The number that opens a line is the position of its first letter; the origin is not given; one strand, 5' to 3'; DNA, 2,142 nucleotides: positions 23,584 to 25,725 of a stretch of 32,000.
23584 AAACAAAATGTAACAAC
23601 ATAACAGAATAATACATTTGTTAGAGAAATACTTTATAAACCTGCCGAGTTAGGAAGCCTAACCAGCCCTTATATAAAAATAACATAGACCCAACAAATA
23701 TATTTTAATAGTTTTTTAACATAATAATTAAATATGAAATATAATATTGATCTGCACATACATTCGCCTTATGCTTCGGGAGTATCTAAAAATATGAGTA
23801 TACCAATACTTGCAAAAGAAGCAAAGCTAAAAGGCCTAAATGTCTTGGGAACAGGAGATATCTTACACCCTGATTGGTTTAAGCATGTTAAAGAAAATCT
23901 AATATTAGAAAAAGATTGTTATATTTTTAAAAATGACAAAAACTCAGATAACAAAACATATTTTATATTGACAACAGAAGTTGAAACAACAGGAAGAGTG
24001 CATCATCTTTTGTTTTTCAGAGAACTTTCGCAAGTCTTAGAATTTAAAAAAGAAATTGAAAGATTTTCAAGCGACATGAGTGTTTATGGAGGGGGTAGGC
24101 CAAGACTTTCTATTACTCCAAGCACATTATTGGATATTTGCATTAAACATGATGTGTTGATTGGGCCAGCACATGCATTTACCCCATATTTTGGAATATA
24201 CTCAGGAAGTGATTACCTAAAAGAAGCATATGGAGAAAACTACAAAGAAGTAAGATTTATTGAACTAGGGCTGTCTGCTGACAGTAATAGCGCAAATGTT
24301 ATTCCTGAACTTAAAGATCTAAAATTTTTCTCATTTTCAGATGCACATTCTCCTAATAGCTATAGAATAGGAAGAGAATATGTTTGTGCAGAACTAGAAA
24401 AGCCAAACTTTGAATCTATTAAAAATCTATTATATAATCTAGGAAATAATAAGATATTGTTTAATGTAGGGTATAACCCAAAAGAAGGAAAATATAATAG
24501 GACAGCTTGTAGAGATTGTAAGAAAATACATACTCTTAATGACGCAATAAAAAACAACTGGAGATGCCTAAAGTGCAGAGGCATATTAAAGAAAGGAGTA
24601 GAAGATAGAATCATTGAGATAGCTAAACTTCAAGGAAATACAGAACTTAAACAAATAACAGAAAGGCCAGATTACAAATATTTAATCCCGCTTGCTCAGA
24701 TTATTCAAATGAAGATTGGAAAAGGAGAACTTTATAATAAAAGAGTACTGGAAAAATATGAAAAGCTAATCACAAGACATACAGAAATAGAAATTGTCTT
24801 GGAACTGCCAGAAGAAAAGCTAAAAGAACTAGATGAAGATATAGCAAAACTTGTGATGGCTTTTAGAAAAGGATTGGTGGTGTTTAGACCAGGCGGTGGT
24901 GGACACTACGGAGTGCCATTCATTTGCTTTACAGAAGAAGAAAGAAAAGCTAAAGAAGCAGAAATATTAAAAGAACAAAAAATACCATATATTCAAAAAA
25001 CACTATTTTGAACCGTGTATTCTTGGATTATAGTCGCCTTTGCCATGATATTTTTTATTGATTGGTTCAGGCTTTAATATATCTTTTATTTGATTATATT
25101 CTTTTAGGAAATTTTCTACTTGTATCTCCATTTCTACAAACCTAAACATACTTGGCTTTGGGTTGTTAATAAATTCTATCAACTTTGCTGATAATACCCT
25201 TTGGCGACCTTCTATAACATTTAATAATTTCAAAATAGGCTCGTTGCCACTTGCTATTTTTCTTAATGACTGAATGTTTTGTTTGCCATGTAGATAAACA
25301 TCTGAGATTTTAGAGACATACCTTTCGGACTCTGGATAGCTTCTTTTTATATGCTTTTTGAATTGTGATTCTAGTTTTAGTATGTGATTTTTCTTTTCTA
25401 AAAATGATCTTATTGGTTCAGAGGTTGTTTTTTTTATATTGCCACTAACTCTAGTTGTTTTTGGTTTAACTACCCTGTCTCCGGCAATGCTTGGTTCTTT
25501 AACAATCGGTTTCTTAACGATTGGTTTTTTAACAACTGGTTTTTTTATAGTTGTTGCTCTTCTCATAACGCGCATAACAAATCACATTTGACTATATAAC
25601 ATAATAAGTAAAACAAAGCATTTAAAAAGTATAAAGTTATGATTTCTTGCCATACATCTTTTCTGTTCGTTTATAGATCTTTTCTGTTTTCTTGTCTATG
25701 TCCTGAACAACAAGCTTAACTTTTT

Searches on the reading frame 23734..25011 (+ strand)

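Call 9: search_protein_families(library=pfam, proteins=[window:23734-25011:+], max_evalue=0.1)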
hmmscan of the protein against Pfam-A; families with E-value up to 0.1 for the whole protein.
window:23734-25011:+ (425 aa): 1 family
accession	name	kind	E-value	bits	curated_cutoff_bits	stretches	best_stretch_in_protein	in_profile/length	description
PF08417.18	PaO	-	0.088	13.4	27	0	40-64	50-74/89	Pheophorbide a oxygenase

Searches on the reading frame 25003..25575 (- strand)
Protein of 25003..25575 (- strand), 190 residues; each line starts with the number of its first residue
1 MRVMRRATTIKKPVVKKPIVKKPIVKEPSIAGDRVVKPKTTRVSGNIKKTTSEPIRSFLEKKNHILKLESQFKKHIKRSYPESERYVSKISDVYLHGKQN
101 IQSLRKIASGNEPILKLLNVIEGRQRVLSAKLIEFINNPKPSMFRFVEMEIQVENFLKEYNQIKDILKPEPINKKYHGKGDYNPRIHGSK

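Call 9: search_protein_families(library=pfam, proteins=[window:25003-25575:-], max_evalue=0.1)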
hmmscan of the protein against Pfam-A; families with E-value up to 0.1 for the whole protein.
window:25003-25575:- (190 aa): 1 family
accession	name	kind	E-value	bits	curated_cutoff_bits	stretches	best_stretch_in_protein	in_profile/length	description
PF20279.3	CTD12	-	0.091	13.7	25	0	23-84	4-65/144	C-terminal domain 12 of the ABC-three component (ABC-3C) systems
